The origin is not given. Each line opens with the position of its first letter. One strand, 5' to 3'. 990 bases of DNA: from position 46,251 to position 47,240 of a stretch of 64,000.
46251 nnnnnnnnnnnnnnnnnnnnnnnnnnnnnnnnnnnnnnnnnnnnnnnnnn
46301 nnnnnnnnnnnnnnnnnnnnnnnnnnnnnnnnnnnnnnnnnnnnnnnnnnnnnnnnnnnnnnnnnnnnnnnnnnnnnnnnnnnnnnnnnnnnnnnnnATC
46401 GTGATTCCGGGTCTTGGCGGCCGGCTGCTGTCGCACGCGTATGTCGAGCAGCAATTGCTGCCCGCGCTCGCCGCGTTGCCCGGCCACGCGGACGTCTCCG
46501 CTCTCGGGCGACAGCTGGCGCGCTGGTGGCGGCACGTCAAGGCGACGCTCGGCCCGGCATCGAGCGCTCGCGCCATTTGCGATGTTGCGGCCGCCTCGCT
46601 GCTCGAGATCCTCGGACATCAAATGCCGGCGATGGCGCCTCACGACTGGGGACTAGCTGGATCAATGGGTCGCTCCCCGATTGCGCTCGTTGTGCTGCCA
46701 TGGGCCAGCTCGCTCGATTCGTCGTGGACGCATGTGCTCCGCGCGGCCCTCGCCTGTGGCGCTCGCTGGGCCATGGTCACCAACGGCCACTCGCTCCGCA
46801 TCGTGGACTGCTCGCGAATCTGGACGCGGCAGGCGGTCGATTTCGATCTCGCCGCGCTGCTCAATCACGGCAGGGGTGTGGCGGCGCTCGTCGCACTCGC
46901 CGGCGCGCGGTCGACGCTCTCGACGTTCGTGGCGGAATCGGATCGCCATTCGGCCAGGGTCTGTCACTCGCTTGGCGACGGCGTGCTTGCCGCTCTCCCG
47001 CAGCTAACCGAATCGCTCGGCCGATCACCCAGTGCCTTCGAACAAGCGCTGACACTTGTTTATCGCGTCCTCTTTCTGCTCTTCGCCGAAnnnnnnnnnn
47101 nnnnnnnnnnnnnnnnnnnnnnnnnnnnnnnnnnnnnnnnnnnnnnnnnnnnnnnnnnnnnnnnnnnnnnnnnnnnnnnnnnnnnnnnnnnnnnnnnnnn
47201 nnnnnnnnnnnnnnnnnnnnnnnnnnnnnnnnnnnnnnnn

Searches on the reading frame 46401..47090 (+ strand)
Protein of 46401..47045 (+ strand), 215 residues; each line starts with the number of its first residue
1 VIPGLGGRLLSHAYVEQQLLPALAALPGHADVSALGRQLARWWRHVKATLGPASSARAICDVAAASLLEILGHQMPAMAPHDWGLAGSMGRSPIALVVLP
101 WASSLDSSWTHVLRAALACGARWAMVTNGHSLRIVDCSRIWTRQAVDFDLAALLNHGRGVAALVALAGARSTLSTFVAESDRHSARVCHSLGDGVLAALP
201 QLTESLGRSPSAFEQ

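Call 27: predict_structure(alignment_id=A2)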
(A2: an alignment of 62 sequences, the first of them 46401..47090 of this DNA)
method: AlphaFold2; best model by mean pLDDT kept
length: 230 residues; sequences in the alignment: 62
mean_pLDDT: 93.0   pTM: 0.83
mean pLDDT of the five models: 93.0, 92.4, 92.2, 91.5, 90.6
residues with pLDDT >= 90: 178; 70-90: 51; 50-70: 1; < 50: 0
segments of 3 or more residues with pLDDT < 50: none
pLDDT, mean of each block of 10 residues (from residue 1): 94 94 87 93 98 98 97 96 96 95 95 94 96 93 93 95 92 92 92 89 89 91 81
secondary structure, 60 per line:
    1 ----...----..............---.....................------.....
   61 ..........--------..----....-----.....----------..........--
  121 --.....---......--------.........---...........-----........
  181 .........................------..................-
elements in order: E5-7 H12-25 H29-49 H56-70 E85-88 E94-98 H109-118 E123-127 E131-136 E145-149 H150-153 H157-167 H173-205 H212-229

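Call 31: fold_search(model_id=the predicted structure, library=pdb)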
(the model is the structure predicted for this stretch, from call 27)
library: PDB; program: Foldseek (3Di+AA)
matches with E <= 10: 215; with E <= 0.001: 0
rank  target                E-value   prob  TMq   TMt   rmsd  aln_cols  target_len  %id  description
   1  3h1t                  1.9e-01  0.92  0.32  0.15   6.2       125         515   14  The fragment structure of a putative HsdR subunit of a type I restriction enzyme from Vibrio vulnificus YJ016 (released 2009-10-20)
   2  3v3n_D                5.3e-01  0.09  0.13  0.08  18.8       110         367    6  Crystal structure of TetX2 T280A: an adaptive mutant in complex with minocycline (released 2013-01-02)
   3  3v3n_A                5.3e-01  0.08  0.13  0.08  18.6       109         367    6  Crystal structure of TetX2 T280A: an adaptive mutant in complex with minocycline (released 2013-01-02)
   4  6h2j_B                5.6e-01  0.16  0.22  0.06  14.7       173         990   10  Crystal structure of the HsdR subunit of the EcoR124I restriction enzyme with the C-terminal domain (released 2018-08-08)
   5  3v3n_B                6.3e-01  0.08  0.13  0.08  18.8       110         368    6  Crystal structure of TetX2 T280A: an adaptive mutant in complex with minocycline (released 2013-01-02)
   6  1zp7_A                6.7e-01  0.12  0.15  0.21   8.4        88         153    6  The structure of Bacillus subtilis RecU Holliday junction resolvase and its role in substrate selection and sequence s (released 2005-09-20)
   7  7r8y_A                7.5e-01  0.20  0.18  0.18   9.0        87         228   16  Ancestral protein AncThEn of Phosphomethylpyrimidine kinases family (released 2022-06-29)
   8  3v3o_C                9.5e-01  0.07  0.13  0.08  18.7       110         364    6  Crystal structure of TetX2 T280A: an adaptive mutant in complex with tigecycline (released 2013-01-30)
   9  2w00_B                1.3e+00  0.35  0.16  0.05   3.8        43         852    9  Crystal structure of the HsdR subunit of the EcoR124I restriction enzyme in complex with ATP (released 2008-12-16)
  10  3kye_C                1.3e+00  0.07  0.14  0.23   7.4        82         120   20  Crystal Structure of Roadblock/LC7 Domain from Streptomyces avermitilis (released 2009-12-22)
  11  2y6q_D                1.3e+00  0.06  0.13  0.08  18.8       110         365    6  Structure of the TetX monooxygenase in complex with the substrate 7- Iodtetracycline (released 2011-03-23)
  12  2xyo_C                1.3e+00  0.06  0.13  0.08  18.6       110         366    6  Structural basis for a new tetracycline resistance mechanism relying on the TetX monooxygenase (released 2011-03-23)
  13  3v3o_A                1.3e+00  0.05  0.13  0.08  18.6       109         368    6  Crystal structure of TetX2 T280A: an adaptive mutant in complex with tigecycline (released 2013-01-30)
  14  1adj_A                1.4e+00  0.25  0.15  0.08   3.2        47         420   17  HISTIDYL-TRNA SYNTHETASE IN COMPLEX WITH HISTIDINE (released 1997-08-20)
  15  4jjp_B                1.5e+00  0.13  0.18  0.19   8.5        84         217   13  2.06 Angstrom resolution crystal structure of phosphomethylpyrimidine kinase (thiD)from Clostridium difficile 630 (released 2013-03-20)
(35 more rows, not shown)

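Call 38: search_protein_families(library=pfam, proteins=[window:46401-47045:+], max_evalue=10)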
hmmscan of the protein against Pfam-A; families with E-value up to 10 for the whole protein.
window:46401-47045:+ (215 aa): 0 families
